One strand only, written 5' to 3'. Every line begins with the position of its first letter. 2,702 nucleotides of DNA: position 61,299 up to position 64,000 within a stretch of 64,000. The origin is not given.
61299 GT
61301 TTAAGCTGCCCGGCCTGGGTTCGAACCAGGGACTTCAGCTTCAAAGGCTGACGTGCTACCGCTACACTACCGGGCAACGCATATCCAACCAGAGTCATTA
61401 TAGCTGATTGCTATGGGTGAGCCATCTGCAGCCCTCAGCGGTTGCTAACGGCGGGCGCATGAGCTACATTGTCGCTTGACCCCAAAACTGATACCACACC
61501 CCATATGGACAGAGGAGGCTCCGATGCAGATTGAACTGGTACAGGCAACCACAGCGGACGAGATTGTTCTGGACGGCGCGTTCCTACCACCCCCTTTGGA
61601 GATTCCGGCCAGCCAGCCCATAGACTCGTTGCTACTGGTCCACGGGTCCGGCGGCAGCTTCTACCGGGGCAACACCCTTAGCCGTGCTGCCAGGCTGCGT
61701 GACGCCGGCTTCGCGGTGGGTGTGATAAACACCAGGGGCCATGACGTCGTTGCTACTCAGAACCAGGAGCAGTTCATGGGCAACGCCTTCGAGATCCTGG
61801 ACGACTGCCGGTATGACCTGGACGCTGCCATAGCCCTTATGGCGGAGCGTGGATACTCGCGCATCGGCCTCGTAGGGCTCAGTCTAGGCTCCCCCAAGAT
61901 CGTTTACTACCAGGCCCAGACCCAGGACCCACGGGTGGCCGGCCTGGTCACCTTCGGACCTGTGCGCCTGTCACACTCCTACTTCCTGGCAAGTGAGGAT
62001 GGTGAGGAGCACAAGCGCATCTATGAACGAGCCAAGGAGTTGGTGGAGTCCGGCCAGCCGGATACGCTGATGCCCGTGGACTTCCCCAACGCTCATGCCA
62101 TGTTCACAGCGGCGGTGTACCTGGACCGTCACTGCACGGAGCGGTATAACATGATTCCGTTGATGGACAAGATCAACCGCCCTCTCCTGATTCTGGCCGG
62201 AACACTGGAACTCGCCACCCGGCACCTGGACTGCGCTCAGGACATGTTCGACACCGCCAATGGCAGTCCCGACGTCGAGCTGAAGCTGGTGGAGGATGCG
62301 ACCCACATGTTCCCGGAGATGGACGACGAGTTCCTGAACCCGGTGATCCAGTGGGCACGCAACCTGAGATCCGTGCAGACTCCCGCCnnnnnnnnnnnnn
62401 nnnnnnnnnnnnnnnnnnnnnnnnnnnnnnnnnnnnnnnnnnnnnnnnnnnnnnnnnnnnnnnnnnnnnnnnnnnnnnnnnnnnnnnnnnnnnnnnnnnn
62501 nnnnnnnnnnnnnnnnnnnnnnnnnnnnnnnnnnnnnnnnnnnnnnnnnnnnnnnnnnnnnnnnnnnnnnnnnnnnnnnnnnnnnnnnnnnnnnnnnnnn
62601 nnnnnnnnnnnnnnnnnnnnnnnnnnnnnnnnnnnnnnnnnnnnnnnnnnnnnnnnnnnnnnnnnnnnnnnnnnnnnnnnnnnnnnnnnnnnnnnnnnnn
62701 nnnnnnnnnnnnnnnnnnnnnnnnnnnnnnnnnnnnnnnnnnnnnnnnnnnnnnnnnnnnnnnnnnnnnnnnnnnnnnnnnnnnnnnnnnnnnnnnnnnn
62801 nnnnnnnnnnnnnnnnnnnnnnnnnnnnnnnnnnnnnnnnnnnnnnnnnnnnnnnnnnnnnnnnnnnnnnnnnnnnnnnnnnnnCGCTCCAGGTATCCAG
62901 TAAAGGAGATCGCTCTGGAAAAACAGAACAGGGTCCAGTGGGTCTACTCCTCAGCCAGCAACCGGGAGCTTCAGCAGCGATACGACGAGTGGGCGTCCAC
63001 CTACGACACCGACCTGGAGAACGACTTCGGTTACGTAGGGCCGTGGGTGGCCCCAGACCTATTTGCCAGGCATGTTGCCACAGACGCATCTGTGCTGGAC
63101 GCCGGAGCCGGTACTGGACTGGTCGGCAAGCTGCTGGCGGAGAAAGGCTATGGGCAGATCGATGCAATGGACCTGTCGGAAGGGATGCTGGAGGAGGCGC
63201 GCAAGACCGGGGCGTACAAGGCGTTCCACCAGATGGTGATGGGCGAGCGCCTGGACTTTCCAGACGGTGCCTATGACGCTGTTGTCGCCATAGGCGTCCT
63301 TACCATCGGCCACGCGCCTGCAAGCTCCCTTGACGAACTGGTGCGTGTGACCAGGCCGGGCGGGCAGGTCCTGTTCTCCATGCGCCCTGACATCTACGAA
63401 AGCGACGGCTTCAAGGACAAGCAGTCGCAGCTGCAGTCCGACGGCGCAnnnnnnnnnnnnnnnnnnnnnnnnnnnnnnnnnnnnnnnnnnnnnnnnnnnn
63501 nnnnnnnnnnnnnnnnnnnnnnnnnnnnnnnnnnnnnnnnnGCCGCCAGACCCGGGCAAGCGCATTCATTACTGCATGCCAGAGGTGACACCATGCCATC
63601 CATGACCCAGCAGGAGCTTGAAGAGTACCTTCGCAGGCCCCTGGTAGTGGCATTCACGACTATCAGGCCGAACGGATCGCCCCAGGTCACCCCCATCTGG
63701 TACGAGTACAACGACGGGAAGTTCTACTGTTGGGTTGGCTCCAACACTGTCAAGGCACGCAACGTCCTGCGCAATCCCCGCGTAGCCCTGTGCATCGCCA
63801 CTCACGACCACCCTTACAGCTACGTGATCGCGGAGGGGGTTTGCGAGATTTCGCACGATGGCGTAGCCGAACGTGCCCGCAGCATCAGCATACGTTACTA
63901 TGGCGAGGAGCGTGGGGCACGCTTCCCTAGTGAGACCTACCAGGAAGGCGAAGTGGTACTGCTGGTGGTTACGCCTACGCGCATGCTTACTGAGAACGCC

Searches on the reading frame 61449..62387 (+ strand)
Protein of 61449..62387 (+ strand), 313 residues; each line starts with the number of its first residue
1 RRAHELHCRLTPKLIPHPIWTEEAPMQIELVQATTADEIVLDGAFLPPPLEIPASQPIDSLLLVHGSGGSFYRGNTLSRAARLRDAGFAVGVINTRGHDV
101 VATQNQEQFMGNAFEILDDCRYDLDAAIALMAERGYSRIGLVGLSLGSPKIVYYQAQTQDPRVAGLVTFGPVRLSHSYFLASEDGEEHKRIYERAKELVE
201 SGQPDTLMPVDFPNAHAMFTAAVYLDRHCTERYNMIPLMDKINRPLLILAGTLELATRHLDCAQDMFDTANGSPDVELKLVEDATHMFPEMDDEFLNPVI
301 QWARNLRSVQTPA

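Call 20: search_protein_families(library=pfam, proteins=[window:61449-62387:+])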
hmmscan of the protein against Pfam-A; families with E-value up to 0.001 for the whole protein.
window:61449-62387:+ (313 aa): 4 families
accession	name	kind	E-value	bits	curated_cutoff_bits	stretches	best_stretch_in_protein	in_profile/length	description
PF12146.15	Hydrolase_4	-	1.3e-07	31.6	27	1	57-287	3-233/239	Serine aminopeptidase, S33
PF08538.16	DUF1749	-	2.6e-05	23.9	24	1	93-218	56-189/299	Protein of unknown function (DUF1749)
PF00561.26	Abhydrolase_1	-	3.7e-05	24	25.8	1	61-180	3-109/245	alpha/beta hydrolase fold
PF12697.13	Abhydrolase_6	-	4.3e-05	24.7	26.3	1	61-295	1-214/217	Alpha/beta hydrolase family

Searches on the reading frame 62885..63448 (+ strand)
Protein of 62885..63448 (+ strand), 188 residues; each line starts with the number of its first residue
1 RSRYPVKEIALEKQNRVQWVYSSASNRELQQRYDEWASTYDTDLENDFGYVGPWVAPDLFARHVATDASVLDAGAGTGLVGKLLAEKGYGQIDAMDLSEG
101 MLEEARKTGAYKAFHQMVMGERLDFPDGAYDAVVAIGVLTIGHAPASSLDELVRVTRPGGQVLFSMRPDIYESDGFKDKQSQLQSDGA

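Call 65: search_protein_families(library=pfam, proteins=[window:62885-63448:+])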
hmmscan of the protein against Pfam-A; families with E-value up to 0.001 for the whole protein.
window:62885-63448:+ (188 aa): 8 families
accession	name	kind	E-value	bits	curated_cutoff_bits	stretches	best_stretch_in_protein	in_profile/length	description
PF08241.18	Methyltransf_11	-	8.5e-17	62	21.2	1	71-164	1-95/95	Methyltransferase domain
PF13649.12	Methyltransf_25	-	2.7e-16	60.5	27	1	70-160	1-97/97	Methyltransferase domain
PF13489.12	Methyltransf_23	-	1.8e-11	44.5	27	1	65-166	21-118/164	Methyltransferase domain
PF08242.18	Methyltransf_12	-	6.2e-11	43.3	30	1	71-161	1-97/98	Methyltransferase domain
PF13847.12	Methyltransf_31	-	1.7e-09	37.9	27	1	68-165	5-110/145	Methyltransferase domain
PF01209.24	Ubie_methyltran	-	1.6e-07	31.4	20.1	1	64-163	45-150/233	ubiE/COQ5 methyltransferase family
PF07021.18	MetW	-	0.00013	22.1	21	1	61-157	8-103/193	Methionine biosynthesis protein MetW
PF05219.18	DREV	-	0.00058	19.5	26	1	66-166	94-188/265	DREV methyltransferase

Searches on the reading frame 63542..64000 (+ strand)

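Call 65: search_protein_families(library=pfam, proteins=[window:63542-64000:+])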
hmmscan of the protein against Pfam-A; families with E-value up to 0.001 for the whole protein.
window:63542-64000:+ (153 aa): 1 family
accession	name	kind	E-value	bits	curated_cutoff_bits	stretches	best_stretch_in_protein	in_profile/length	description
PF01243.27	PNPOx_N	-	4.1e-15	56.6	28.1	1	23-147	2-115/120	Pyridoxamine 5'-phosphate oxidase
